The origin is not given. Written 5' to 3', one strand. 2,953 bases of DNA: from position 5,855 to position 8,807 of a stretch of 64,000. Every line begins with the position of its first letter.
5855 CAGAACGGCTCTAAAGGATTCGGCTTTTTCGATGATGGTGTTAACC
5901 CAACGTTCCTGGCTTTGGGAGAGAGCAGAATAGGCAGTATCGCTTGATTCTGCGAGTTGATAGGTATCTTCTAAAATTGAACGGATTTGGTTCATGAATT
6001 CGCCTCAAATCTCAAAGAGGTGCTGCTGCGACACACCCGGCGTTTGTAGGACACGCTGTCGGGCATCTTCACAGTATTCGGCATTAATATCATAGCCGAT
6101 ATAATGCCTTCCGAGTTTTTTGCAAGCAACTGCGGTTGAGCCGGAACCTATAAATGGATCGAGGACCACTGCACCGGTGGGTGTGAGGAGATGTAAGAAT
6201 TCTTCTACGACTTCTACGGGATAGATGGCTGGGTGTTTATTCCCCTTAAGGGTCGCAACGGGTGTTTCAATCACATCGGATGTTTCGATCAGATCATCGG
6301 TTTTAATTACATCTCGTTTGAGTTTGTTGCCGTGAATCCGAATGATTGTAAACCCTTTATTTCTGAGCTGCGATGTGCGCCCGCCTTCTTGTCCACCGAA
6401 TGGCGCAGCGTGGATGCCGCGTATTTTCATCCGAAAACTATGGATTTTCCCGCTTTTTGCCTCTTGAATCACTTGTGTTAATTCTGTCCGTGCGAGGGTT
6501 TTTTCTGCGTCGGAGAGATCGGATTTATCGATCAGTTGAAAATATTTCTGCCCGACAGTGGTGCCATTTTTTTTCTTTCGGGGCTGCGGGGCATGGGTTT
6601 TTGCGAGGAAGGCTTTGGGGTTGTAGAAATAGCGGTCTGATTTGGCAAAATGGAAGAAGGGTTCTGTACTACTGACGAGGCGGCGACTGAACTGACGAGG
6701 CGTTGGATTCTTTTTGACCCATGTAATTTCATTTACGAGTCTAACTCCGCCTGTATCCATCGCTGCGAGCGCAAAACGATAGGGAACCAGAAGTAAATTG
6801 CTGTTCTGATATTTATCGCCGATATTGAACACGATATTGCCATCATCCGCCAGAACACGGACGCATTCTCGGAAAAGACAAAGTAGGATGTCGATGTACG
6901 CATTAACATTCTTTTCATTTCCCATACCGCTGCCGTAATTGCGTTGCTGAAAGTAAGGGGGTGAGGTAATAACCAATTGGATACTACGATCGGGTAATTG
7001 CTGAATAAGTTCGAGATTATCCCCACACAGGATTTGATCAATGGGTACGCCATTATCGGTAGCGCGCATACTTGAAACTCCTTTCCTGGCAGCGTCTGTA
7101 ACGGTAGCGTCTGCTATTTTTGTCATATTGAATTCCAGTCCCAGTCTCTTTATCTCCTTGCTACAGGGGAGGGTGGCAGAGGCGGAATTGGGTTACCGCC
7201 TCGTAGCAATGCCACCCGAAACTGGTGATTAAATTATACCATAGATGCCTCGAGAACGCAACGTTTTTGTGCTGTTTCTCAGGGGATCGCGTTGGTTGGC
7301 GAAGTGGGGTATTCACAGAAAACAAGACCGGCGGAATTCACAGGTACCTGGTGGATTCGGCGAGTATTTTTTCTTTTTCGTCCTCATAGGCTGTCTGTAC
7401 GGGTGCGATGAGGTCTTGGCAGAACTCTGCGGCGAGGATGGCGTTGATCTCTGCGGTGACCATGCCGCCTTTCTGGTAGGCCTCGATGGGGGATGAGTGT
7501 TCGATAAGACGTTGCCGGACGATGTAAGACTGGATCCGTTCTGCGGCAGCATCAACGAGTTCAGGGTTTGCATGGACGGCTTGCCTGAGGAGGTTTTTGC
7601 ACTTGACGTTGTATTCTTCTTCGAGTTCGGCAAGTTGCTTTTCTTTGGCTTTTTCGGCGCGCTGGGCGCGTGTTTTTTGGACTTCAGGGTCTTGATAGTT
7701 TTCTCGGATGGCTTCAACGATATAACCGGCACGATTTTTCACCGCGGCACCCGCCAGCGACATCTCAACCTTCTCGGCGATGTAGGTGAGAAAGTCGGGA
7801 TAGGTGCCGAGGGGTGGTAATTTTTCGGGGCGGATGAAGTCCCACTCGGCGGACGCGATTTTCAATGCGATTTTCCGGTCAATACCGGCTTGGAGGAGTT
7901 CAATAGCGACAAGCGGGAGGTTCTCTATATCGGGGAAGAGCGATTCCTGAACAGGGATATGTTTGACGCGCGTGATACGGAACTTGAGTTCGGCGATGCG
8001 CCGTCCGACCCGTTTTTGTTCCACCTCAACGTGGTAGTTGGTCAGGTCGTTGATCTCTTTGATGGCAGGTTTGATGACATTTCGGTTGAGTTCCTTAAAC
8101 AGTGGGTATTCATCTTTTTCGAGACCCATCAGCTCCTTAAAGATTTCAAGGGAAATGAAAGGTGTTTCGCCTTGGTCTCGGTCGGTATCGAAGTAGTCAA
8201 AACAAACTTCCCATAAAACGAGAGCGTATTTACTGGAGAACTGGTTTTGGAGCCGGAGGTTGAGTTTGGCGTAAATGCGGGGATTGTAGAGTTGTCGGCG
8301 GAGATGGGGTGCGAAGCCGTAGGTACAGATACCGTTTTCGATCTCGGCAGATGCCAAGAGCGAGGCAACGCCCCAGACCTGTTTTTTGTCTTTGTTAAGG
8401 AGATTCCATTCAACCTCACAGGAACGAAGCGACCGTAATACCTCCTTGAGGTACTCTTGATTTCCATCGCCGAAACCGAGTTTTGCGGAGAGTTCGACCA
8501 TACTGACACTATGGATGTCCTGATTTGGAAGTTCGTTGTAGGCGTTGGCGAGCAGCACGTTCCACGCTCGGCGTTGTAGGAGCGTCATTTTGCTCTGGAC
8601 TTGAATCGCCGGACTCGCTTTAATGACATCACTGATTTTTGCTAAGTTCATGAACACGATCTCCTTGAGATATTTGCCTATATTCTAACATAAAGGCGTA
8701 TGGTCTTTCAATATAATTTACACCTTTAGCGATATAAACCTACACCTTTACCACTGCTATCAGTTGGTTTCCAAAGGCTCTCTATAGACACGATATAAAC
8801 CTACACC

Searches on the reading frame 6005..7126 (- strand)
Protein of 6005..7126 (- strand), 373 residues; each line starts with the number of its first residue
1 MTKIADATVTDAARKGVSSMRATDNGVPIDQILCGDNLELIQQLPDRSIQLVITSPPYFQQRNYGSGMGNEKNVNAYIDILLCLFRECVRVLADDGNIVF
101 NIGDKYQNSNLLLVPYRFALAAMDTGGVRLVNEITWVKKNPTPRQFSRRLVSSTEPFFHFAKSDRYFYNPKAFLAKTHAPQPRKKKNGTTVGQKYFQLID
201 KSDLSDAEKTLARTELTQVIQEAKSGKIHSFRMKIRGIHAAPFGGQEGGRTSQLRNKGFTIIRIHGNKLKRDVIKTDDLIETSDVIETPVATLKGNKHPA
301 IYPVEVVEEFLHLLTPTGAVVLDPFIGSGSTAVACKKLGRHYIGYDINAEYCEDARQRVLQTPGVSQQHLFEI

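Call 73: search_protein_families(library=pfam, proteins=[window:6005-7126:-], max_evalue=0.001)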
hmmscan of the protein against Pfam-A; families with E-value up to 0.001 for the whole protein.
window:6005-7126:- (373 aa): 3 families
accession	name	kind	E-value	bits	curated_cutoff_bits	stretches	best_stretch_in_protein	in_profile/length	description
PF01555.25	N6_N4_Mtase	-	8.5e-48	163.6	26.7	1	49-356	1-220/221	DNA methylase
PF02086.21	MethyltransfD12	-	0.00025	21.3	22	1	317-351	20-54/253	D12 class N6 adenine-specific DNA methyltransferase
PF08241.18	Methyltransf_11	-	0.00078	20.5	21.2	0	326-360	5-39/95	Methyltransferase domain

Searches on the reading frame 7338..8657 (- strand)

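Call 73: search_protein_families(library=pfam, proteins=[window:7338-8657:-], max_evalue=0.001)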
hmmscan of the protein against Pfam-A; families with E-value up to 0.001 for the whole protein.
window:7338-8657:- (439 aa): 2 families
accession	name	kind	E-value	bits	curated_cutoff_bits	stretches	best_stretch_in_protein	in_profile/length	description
PF21205.3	Rep3_C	-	2.5e-18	66.5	21.1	1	169-228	1-59/59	Initiator Rep protein, WH2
PF01051.27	Rep3_N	-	3.4e-15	57.1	22.4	1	12-152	3-140/141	Initiator Replication protein, WH1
